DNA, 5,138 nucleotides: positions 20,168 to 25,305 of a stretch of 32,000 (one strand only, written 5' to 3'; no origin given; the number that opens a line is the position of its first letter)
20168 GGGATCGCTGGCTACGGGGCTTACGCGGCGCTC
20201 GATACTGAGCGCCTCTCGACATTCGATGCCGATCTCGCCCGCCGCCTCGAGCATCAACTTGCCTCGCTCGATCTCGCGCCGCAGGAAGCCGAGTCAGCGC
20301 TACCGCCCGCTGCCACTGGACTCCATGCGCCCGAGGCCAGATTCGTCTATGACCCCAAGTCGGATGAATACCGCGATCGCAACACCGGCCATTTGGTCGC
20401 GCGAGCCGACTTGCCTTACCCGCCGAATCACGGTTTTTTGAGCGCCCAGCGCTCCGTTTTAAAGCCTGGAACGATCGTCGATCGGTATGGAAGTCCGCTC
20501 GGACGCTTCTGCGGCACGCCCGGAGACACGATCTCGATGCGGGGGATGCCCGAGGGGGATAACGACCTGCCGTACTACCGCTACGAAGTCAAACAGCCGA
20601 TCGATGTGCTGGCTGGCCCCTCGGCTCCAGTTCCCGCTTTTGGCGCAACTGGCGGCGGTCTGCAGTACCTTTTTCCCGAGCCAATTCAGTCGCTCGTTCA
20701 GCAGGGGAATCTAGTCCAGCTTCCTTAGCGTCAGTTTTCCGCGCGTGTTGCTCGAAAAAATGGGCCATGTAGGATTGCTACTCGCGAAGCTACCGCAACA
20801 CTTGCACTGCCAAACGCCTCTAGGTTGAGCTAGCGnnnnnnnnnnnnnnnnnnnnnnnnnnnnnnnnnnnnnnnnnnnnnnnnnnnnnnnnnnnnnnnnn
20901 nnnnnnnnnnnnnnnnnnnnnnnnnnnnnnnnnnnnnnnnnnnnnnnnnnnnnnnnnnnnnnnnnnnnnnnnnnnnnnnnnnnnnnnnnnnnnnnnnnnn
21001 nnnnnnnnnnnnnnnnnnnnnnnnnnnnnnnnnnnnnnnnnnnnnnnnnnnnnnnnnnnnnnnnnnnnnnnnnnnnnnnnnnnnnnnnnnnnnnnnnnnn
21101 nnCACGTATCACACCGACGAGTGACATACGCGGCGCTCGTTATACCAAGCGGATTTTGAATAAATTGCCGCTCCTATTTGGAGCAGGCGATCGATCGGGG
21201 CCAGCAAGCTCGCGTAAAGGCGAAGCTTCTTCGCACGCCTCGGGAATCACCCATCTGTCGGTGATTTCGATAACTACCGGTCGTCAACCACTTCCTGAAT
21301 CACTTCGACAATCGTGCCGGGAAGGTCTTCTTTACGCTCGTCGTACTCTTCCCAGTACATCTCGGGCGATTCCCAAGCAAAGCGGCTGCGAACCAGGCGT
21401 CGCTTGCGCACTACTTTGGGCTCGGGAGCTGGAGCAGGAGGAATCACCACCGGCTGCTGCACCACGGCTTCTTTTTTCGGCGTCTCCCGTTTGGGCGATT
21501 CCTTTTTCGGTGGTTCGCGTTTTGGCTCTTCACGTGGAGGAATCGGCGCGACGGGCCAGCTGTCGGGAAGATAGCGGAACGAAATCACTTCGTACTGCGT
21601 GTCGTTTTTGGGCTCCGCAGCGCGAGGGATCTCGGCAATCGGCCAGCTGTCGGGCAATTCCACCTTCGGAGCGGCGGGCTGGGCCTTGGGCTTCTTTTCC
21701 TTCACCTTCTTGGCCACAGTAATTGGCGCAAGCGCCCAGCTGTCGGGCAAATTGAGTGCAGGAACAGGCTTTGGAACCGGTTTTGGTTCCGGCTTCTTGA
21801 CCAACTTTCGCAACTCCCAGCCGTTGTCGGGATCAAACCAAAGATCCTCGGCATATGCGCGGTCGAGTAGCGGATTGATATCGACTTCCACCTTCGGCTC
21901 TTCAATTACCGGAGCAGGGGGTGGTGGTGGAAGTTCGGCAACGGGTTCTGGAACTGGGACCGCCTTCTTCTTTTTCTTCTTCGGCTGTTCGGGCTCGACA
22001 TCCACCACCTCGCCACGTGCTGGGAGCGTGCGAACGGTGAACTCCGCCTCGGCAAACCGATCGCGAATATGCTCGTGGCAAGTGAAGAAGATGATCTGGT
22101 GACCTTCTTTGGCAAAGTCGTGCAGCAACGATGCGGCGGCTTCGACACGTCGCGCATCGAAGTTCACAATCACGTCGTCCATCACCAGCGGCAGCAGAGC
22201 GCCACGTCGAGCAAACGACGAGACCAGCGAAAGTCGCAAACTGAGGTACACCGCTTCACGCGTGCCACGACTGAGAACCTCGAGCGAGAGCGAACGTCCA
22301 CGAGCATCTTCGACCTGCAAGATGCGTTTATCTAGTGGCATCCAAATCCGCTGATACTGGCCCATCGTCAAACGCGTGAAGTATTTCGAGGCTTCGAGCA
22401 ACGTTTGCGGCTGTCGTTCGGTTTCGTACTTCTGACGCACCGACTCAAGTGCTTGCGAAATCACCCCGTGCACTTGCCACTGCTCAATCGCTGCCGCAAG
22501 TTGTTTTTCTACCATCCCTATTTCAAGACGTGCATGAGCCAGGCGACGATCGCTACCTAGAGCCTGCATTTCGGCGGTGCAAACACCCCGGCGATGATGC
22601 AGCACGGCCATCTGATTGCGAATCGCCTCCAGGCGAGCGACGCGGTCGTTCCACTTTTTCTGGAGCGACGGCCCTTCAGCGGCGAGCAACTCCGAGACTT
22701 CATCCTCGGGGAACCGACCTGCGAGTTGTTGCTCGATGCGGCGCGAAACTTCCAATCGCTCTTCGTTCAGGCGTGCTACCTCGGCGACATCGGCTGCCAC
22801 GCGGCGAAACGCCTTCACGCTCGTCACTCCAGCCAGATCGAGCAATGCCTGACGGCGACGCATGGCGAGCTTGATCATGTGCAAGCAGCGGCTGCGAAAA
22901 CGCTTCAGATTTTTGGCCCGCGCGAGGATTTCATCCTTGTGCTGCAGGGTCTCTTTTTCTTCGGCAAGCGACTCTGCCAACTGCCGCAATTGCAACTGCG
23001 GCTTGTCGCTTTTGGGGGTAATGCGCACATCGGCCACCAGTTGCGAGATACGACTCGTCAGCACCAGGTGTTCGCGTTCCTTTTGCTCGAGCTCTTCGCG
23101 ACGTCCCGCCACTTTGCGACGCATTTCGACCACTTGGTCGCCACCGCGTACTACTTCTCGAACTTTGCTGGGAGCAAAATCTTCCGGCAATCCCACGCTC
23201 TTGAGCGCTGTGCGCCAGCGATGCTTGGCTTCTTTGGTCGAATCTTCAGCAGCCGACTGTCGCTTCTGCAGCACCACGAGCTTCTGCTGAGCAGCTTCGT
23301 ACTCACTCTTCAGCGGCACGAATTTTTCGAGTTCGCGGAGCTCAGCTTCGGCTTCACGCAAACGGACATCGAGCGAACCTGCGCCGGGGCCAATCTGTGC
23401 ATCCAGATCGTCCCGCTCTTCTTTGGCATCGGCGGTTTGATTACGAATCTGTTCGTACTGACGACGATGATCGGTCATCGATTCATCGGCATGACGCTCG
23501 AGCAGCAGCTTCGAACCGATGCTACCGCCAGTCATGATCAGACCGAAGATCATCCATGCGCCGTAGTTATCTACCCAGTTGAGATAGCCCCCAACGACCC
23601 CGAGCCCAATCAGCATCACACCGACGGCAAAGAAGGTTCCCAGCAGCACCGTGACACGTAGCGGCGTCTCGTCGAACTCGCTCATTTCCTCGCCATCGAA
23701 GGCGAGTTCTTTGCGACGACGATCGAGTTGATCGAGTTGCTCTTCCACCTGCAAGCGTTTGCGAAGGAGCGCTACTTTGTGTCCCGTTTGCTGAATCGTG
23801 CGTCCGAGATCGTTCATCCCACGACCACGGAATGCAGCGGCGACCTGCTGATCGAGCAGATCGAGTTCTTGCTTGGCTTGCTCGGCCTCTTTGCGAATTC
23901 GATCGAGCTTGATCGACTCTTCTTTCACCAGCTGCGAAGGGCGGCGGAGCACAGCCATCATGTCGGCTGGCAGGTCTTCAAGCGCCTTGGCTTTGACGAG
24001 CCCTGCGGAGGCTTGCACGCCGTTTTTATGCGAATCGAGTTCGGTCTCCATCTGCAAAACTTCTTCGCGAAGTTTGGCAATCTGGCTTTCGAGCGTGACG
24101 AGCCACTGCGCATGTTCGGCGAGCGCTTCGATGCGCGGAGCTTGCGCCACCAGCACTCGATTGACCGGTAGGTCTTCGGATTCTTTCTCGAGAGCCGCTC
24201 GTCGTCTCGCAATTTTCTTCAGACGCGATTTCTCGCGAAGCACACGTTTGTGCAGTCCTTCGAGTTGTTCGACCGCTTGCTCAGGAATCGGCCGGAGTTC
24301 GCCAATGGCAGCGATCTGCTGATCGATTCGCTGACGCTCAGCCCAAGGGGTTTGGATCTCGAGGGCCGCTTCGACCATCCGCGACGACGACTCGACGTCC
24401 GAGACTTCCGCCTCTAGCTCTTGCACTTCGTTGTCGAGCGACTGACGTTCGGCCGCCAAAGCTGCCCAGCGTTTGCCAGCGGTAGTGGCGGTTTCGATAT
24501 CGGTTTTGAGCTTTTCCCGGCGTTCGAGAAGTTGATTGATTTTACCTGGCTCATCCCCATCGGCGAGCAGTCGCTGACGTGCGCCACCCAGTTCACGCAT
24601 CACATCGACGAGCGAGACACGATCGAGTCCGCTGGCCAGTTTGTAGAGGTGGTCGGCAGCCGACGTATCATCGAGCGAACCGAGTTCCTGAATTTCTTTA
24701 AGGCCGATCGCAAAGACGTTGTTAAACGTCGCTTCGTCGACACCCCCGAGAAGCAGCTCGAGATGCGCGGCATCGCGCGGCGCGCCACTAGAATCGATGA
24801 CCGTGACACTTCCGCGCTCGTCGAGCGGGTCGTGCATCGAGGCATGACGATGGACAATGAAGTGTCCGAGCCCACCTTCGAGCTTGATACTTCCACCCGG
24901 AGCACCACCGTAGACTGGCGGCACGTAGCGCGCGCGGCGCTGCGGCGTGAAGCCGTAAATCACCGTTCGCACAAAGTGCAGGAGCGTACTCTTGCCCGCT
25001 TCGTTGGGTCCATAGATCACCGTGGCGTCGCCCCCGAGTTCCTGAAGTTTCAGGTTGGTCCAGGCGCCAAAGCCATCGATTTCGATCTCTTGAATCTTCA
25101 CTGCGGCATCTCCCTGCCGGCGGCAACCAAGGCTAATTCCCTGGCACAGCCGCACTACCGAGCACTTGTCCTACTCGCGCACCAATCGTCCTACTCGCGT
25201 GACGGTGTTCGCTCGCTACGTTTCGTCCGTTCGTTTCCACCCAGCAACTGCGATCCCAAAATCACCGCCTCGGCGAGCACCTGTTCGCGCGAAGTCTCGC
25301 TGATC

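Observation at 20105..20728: Stand-alone, membrane-anchored TNT-type NAD+ glycohydrolase domain with no recognisable delivery module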

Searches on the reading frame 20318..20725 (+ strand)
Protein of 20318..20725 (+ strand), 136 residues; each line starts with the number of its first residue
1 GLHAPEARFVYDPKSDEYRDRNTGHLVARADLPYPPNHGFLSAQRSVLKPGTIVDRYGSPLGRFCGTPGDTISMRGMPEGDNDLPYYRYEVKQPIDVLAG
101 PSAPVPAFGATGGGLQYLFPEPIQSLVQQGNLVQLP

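Call 32: search_solved_structures(query=A2, max_evalue=1, show_alignments=5)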
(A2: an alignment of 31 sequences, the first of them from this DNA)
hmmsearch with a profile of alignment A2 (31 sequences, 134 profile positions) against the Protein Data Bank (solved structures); distinct sequences matched with E-value up to 1: 5.
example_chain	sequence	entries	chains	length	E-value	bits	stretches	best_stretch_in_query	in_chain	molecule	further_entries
8r17_A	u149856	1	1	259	5.9e-14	55.7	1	32-133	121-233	Conidial surface nicotinamide adenine dinucleotide glycohydrolase,Conidial surface nicotin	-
8r15_A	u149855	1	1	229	5e-11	46.2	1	30-132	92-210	TNT domain-containing protein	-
6yge_B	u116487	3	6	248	2.2e-10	44.1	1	30-133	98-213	AfNADase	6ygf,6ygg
8pmr_A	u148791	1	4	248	2.2e-10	44.1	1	30-133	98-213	Conidial surface nicotinamide adenine dinucleotide glycohydrolase nadA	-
8pms_A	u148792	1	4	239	3.6e-10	43.4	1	30-131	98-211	Conidial surface nicotinamide adenine dinucleotide glycohydrolase nadA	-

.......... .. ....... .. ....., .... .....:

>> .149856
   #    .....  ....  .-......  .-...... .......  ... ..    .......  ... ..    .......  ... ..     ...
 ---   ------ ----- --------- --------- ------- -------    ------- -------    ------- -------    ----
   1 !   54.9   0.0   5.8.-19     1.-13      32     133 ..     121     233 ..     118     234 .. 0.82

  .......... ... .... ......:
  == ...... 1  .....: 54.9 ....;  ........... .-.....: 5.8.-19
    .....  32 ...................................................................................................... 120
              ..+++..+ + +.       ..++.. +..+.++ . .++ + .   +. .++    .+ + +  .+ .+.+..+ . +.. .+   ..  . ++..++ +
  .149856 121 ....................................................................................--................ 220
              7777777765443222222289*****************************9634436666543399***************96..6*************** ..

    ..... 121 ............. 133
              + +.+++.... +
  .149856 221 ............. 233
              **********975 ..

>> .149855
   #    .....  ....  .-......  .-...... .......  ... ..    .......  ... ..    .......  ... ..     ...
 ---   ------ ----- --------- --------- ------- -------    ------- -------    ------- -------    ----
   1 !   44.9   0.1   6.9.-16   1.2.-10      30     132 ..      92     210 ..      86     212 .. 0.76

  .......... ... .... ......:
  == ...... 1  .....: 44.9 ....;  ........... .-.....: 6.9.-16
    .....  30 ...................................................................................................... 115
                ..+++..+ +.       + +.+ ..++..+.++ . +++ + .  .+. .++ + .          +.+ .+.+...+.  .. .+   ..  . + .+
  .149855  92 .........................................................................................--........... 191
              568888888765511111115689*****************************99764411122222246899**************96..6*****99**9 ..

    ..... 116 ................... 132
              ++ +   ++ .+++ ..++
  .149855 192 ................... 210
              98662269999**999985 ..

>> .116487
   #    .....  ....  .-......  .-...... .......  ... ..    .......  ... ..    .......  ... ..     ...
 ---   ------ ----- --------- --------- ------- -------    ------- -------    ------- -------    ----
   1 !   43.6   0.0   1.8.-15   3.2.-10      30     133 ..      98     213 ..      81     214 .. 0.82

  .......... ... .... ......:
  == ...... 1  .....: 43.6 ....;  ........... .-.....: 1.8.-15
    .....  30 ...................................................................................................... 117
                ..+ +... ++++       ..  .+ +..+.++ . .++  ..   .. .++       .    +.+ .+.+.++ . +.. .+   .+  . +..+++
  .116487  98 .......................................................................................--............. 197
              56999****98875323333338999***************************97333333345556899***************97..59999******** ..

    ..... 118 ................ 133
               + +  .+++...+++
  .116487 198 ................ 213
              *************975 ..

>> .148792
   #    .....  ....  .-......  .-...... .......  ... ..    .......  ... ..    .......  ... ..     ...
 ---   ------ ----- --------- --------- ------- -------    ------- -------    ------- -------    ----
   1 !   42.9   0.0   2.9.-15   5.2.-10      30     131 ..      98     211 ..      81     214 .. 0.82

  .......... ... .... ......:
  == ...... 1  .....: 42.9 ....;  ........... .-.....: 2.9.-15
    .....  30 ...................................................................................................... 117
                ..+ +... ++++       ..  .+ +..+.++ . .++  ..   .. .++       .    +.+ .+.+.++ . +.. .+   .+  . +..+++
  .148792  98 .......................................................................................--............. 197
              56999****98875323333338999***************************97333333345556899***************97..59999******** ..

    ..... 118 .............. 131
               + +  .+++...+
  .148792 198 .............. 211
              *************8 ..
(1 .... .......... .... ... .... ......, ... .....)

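Call 35: find_related_loci(query=A3, collection=genome_contigs, flank=6000)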
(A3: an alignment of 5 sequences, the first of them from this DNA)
Query A3 (136 aa) in genome_contigs; peptide patterns used: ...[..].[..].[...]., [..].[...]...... (x = any residue, [..] = any of these).
129 stretches matched a pattern; 4 encode a relative of the query (tblastn E <= 1e-3); 4 distinct loci.
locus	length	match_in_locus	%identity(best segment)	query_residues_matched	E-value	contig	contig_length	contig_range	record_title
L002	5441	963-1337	51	8-132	2e-41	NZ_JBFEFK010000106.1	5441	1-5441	Maioricimonas sp. JC845 106, whole genome shotgun sequence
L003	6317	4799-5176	48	7-132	1e-37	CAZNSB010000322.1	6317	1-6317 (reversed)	MAG TPA_asm: uncultured Planctomycetaceae bacterium isolate SRP068000_co1_132 genome assembly, contig: NODE_27416_length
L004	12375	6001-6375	47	8-132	3e-37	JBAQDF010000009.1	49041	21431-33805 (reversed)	MAG: Sideroxyarcus sp. isolate MFD03280_ilm_asm_bin37 k127_117013, whole genome shotgun sequence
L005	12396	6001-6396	52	1-132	7e-45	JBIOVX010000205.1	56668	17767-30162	MAG: Thermoanaerobaculia bacterium isolate MAG097 k127_3898139, whole genome shotgun sequence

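Call 38: find_homologous_proteins(query=A2, max_evalue=1e-10)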
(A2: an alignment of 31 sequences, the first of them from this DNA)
Query A2 (31 sequences) (136 aa, profile of the alignment): 56 proteins with E <= 1e-10 among 1515 candidates.
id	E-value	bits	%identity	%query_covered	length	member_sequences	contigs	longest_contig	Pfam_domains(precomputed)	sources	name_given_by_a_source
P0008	7.3e-59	216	50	96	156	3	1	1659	PF14021.13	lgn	-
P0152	1.7e-57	211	48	92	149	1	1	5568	PF14021.13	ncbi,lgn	-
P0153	1.2e-55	205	49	96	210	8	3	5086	PF14021.13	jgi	-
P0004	1.4e-55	205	46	94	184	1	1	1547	PF14021.13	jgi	-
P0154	1.5e-55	205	45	99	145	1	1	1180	PF14021.13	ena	-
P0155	1.6e-55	205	55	96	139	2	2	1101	PF14021.13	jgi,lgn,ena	-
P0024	1.9e-55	205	45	94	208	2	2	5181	PF14021.13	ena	-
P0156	2.8e-55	204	52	91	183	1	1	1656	PF14021.13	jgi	jgi:Tuberculosis necrotizing toxin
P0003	4.6e-55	203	52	91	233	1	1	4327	PF14021.13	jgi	jgi:hypothetical protein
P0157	4.7e-55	203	50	93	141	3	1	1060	PF14021.13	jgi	jgi:hypothetical protein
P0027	5.6e-55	203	47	93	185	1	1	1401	PF14021.13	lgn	-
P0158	7.0e-55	203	48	94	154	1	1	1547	PF14021.13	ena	-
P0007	1.1e-54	202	50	100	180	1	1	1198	PF14021.13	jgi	jgi:hypothetical protein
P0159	1.3e-54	202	52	97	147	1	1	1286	PF14021.13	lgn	-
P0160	1.5e-54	202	50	97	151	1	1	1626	PF14021.13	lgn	-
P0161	2.8e-54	201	54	98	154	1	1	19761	PF14021.13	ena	-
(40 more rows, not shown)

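Call 58: find_encoding_contigs(protein=P0161, flank=5000, max_places=1)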
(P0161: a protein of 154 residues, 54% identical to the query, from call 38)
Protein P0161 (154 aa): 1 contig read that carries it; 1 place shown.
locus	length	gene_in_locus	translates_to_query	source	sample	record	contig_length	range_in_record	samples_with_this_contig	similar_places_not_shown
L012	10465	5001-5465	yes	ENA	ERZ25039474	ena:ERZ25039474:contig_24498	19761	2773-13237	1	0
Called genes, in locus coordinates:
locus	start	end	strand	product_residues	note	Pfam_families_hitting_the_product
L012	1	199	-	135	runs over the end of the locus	-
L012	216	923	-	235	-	-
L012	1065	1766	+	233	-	PF15649:Tox-REase-7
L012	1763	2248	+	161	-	-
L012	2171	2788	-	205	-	-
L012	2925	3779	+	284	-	-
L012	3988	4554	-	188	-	-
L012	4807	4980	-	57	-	-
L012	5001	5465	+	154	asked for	PF14021:TNT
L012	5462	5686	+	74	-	-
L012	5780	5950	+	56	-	-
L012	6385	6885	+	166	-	-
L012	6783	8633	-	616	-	PF00239:Resolvase (weak), PF07508:Recombinase, PF13408:Zn_ribbon_recom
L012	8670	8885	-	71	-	-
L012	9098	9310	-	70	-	-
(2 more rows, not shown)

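Call 67: find_related_loci(query=A3, collection=metagenome_contigs, flank=4000)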
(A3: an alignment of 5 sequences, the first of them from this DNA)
Query A3 (136 aa) in metagenome_contigs; peptide patterns used: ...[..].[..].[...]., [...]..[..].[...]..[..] (x = any residue, [..] = any of these).
178 stretches matched a pattern; 56 encode a relative of the query (tblastn E <= 1e-3); 56 distinct loci.
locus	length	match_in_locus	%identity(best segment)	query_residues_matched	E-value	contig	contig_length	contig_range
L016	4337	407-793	53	7-135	6e-44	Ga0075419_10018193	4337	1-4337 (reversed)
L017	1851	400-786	53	7-135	2e-44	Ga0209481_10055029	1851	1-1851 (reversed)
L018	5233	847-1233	53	7-135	6e-44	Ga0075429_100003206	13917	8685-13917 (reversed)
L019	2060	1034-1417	51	5-132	5e-44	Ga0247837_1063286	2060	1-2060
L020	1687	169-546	54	7-132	1e-41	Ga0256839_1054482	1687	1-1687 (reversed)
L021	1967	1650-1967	53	5-110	2e-37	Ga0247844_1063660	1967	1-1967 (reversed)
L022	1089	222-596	46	11-135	2e-37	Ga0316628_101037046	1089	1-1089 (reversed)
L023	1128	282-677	43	1-132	3e-36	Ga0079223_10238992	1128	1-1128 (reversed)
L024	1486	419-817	45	1-132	8e-35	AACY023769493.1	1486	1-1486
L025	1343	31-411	44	8-135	6e-33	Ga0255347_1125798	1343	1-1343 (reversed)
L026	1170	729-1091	44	7-127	1e-31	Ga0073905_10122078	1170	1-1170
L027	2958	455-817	44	7-127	7e-31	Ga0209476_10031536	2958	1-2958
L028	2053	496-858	44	7-127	6e-31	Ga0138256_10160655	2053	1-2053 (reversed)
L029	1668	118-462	43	21-136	2e-24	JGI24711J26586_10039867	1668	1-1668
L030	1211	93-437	43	21-136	2e-24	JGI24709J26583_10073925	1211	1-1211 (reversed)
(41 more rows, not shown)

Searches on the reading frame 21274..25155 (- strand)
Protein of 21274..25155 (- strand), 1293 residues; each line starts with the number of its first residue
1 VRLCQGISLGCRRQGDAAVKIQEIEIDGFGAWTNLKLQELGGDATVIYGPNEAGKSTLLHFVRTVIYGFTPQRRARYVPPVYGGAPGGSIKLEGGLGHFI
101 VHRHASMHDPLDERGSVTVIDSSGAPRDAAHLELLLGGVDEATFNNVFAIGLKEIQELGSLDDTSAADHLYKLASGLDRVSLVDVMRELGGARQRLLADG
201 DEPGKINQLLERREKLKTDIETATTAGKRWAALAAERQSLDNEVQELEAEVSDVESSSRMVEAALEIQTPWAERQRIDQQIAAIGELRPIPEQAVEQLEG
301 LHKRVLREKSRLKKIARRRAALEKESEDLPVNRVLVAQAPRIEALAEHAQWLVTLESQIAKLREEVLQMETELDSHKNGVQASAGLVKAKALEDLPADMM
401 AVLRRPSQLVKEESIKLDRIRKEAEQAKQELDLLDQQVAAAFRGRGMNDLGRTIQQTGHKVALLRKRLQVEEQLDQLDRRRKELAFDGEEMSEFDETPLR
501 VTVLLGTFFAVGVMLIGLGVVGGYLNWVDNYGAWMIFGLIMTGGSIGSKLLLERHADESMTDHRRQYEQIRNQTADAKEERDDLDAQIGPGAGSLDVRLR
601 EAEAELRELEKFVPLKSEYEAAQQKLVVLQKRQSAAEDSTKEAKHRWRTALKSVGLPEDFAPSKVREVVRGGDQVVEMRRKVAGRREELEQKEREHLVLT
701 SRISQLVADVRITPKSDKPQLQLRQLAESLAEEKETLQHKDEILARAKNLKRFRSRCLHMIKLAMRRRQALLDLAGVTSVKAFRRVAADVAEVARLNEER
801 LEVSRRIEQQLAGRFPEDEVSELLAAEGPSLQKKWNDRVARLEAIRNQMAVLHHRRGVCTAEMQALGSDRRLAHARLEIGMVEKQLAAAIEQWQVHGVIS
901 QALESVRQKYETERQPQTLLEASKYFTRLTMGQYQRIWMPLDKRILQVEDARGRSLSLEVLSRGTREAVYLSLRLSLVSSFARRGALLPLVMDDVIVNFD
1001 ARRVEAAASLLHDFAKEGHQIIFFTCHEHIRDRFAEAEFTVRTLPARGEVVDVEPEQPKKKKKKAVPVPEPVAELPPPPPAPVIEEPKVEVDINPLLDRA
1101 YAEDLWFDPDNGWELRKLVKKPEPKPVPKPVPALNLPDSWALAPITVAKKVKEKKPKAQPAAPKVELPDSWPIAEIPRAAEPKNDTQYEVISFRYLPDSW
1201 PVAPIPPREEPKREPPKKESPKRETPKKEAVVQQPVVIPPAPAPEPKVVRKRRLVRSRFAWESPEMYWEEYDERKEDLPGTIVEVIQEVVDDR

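Call 4: search_protein_families(library=pfam, proteins=[window:21274-25155:-], max_evalue=0.1)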
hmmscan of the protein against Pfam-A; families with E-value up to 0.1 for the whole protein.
window:21274-25155:- (1293 aa): 6 families
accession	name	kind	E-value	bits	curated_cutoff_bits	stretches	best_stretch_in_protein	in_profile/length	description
PF13514.12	AAA_27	-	1.3e-16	61.2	22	1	20-230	2-206/206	AAA domain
PF02463.25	SMC_N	-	7.1e-08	32.6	40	1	701-1030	121-201/220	RecF/RecN/SMC N terminal domain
PF13476.12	AAA_23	-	0.0029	18.7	27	1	24-358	2-155/201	AAA domain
PF13175.12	AAA_15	-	0.0033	17.5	32.1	1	20-61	2-42/374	AAA ATPase domain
PF13555.12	AAA_29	-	0.0035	17.5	27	1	39-68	21-48/61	P-loop containing region of AAA domain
PF13304.12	AAA_21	-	0.055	14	27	0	45-62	2-19/304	AAA domain, putative AbiEii toxin, Type IV TA system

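Call 46: search_protein_families(library=padloc, proteins=[window:21274-25155:-], max_evalue=0.01)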
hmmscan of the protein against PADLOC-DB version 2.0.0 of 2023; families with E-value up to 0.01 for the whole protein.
window:21274-25155:- (1293 aa): 15 families
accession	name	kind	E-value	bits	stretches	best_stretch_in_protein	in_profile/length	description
PDLC03859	LmuB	-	5.5e-11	40.4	1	608-1034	251-588/611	-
PDLC03865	LmuB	-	5.5e-07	26.2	1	208-437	287-798/1007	-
PDLC04140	mad8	-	2e-06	25.5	0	838-1025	89-231/314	mads_8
PDLC02981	AriAB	-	2.4e-05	21.2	1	20-66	2-47/694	-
PDLC04135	mad3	-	9.2e-05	20.1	1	20-67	1-47/374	mads_3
PDLC02979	AriA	-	0.0009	17.1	1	20-61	2-42/373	-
PDLC00305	PtuA1|PtuA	-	0.0013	16.2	1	20-66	2-47/392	AAA ATPase domain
PDLC02913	ATPase_I-A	-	0.0014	15.8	0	17-63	50-95/508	-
PDLC04175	HEC-01A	-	0.0016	15.6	1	20-64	5-47/363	-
PDLC00267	PtuA1|PtuA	-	0.0018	15.5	1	20-66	2-47/438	AAA ATPase domain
PDLC02335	AbiLi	-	0.0022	15.1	0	45-64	79-98/326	AbiLi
PDLC03860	LmuB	-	0.0025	14.4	1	38-73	22-56/565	-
PDLC00284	PtuA1|PtuA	-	0.0027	14.6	1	17-63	58-104/545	AAA ATPase domain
PDLC00098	GajA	-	0.0031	14.3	1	20-69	2-50/534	AAA ATPase domain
PDLC00299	PtuA1|PtuA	-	0.0097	12.9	0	16-66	50-99/535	AAA ATPase domain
